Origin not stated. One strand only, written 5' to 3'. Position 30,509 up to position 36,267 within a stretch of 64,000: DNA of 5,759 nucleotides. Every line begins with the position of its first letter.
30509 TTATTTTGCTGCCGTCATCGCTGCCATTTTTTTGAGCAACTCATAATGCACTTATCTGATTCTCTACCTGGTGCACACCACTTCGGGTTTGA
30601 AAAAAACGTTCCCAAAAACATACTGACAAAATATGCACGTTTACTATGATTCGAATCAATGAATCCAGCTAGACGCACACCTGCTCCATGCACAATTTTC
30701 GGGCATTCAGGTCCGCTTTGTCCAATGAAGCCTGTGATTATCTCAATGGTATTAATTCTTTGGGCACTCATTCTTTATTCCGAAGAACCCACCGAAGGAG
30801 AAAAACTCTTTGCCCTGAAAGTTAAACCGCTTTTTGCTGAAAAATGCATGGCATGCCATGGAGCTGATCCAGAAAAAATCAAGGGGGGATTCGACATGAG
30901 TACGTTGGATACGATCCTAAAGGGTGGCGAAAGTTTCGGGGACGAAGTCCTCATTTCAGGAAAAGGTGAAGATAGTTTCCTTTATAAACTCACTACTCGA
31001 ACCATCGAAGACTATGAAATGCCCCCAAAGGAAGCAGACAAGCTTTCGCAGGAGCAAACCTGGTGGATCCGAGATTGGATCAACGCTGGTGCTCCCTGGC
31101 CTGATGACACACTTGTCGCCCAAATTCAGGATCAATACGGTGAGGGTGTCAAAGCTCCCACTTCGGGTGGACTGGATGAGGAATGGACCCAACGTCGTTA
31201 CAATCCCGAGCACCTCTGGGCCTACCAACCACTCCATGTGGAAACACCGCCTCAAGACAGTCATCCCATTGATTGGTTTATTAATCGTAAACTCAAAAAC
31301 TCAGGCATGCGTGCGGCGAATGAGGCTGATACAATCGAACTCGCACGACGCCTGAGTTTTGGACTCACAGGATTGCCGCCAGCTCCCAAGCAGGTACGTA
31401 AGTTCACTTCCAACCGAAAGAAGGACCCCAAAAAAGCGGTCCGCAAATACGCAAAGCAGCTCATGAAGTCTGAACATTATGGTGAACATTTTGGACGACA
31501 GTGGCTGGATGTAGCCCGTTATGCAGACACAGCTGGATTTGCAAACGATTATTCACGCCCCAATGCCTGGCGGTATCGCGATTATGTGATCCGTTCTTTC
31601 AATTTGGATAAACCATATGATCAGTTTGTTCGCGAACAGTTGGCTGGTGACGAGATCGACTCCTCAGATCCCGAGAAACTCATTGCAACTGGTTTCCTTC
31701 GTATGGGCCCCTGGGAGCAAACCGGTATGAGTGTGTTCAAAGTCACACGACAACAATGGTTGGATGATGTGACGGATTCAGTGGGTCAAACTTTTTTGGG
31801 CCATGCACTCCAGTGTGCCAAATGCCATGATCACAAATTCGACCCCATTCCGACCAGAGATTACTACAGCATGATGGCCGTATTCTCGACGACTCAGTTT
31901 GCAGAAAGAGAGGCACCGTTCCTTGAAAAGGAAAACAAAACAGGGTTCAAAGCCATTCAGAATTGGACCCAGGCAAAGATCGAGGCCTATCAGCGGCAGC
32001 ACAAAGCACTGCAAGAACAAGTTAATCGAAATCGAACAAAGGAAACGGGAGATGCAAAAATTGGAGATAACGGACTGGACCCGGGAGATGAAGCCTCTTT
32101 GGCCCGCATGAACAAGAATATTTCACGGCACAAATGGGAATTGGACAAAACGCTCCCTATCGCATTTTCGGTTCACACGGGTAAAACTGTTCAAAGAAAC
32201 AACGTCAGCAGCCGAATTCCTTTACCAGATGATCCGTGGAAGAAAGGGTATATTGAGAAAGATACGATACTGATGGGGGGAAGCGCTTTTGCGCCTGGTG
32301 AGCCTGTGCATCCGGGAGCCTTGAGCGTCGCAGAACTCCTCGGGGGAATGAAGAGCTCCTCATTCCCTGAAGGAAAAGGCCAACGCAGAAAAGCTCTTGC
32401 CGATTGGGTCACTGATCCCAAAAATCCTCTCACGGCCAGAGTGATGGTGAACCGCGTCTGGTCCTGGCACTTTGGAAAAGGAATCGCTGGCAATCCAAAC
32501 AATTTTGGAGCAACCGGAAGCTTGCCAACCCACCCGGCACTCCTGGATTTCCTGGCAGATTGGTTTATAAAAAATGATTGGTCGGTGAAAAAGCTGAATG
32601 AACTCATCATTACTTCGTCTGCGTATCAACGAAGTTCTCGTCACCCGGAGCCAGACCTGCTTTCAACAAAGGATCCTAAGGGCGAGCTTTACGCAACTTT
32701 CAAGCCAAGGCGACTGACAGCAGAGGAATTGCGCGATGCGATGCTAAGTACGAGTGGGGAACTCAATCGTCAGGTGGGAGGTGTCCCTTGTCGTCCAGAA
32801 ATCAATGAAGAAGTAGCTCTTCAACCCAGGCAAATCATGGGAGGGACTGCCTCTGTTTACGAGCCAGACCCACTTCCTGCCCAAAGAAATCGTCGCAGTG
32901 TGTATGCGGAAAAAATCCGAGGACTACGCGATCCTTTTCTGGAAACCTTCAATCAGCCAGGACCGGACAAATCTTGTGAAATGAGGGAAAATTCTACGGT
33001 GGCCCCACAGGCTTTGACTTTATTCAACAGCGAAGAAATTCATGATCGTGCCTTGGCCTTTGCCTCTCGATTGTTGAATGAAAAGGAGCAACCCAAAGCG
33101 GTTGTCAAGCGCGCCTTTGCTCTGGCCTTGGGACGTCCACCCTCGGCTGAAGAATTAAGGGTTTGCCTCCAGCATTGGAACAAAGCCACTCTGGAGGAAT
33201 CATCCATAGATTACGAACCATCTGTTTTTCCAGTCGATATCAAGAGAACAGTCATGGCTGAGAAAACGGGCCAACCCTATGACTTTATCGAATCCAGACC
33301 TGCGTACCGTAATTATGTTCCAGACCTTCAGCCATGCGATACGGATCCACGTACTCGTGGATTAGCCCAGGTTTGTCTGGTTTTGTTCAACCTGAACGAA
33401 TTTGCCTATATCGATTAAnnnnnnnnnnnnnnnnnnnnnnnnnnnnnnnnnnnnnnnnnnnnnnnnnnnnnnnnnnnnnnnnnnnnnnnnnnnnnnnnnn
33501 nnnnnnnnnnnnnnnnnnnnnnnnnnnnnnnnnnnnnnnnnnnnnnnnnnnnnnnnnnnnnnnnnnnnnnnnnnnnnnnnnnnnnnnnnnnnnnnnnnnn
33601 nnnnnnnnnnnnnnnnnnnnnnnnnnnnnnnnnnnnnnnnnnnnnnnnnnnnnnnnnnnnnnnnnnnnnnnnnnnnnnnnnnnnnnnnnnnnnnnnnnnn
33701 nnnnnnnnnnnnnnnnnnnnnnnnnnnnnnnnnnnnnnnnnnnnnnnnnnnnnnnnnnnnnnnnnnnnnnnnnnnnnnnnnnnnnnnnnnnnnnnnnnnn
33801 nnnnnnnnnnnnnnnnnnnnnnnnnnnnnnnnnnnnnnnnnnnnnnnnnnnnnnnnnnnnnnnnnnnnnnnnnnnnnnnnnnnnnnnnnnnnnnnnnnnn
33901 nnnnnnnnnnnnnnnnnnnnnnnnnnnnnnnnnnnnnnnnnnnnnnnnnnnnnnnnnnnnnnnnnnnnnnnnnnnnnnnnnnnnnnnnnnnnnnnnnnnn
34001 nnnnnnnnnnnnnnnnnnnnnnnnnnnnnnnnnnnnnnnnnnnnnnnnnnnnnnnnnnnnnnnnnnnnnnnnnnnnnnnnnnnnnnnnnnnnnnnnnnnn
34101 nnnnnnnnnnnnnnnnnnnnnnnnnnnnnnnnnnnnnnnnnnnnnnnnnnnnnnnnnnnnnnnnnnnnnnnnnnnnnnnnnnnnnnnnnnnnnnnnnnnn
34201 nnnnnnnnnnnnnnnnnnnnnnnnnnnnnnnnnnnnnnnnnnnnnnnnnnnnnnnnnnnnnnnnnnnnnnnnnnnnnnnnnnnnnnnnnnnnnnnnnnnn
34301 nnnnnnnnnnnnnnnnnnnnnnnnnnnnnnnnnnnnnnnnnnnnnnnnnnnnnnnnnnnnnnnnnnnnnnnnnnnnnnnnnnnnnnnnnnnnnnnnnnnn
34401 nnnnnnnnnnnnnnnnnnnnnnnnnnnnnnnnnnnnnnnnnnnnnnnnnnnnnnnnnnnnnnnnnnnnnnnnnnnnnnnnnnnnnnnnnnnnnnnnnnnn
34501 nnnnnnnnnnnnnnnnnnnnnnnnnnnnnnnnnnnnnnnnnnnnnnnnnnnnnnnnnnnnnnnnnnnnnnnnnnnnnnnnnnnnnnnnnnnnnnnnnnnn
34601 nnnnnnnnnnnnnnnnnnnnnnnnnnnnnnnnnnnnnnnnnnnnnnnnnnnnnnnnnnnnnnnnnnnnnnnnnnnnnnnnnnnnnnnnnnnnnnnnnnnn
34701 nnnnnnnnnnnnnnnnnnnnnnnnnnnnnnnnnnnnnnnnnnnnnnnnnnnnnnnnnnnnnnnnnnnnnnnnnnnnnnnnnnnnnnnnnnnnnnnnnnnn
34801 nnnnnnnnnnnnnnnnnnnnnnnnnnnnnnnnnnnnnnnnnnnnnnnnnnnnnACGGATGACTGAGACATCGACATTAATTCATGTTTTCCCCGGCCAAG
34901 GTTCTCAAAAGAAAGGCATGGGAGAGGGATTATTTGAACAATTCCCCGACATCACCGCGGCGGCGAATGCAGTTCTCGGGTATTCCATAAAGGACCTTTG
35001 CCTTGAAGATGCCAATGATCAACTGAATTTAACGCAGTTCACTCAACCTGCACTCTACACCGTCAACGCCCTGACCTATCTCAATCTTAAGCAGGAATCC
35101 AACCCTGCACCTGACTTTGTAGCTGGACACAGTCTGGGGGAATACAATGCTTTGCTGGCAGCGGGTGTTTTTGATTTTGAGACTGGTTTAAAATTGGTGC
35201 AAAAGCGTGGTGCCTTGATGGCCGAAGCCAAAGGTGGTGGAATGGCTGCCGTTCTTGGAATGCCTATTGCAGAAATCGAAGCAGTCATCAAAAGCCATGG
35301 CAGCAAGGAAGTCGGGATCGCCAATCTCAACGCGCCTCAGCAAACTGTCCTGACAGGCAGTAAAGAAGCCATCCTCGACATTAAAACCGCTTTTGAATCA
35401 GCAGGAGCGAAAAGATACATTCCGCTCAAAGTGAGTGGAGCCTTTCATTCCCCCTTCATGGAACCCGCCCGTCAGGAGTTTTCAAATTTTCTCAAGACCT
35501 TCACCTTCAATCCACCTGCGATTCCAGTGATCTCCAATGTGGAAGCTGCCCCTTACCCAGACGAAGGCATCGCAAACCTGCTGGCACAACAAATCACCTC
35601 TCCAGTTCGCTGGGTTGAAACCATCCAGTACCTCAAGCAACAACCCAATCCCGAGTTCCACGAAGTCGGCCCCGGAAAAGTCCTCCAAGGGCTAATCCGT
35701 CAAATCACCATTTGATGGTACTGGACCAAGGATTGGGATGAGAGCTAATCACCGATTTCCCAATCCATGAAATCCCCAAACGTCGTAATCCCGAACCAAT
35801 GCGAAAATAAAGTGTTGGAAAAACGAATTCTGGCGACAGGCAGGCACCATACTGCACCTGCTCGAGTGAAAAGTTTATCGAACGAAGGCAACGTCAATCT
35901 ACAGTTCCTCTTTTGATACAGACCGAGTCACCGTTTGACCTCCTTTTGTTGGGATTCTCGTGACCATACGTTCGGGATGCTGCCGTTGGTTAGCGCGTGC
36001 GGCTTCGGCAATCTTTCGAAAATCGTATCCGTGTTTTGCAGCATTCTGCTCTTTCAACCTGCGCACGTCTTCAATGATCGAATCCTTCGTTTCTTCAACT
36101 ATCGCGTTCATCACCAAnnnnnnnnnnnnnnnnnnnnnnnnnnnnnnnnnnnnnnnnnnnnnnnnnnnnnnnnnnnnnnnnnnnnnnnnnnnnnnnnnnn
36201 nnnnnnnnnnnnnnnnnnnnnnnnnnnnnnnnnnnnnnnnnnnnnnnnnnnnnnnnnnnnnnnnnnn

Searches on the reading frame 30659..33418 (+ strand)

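Call 15: search_protein_families(library=pfam, proteins=[window:30659-33418:+], max_evalue=0.001)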
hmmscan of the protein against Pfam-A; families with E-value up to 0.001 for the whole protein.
window:30659-33418:+ (919 aa): 5 families
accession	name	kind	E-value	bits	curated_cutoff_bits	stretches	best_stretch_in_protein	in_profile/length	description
PF07587.16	PSD1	-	3.4e-79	266.2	28.5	1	576-839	1-243/244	Protein of unknown function (DUF1553)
PF07583.16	PSCyt2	-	7.6e-78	261.7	29.8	1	203-413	1-208/209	Protein of unknown function (DUF1549)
PF07635.16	PSCyt1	-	1.7e-11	45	22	1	63-125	1-59/59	Planctomycete cytochrome C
PF00034.26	Cytochrom_C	-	3.2e-07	32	21.3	1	55-142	4-87/90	Cytochrome c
PF13442.11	Cytochrome_CBB3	-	1.3e-06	29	27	1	56-141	7-68/68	Cytochrome C oxidase, cbb3-type, subunit III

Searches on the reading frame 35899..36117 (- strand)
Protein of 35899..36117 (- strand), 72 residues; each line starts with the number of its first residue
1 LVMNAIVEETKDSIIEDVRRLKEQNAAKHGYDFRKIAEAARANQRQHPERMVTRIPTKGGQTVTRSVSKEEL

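Call 31: search_protein_families(library=pfam, proteins=[window:35899-36117:-], max_evalue=0.01)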
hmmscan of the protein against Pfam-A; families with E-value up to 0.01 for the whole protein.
window:35899-36117:- (72 aa): 0 families

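Call 32: search_protein_families(library=padloc, proteins=[window:35899-36117:-], max_evalue=0.01)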
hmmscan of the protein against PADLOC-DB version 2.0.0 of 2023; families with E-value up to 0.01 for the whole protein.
window:35899-36117:- (72 aa): 0 families

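Call 71: search_protein_families(library=ncbifam, proteins=[window:35902-36117:-], max_evalue=0.01)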
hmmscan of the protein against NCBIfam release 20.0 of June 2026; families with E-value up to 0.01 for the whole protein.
window:35902-36117:- (72 aa): 2 families
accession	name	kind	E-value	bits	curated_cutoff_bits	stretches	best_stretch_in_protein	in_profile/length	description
NF040955.1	Arch_DPS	equivalog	0.00047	19.8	250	1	22-62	40-80/177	DNA protection during starvation protein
NF009990.0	PRK13456.1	equivalog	0.002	17.7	158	1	26-61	49-84/188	DNA protection protein DPS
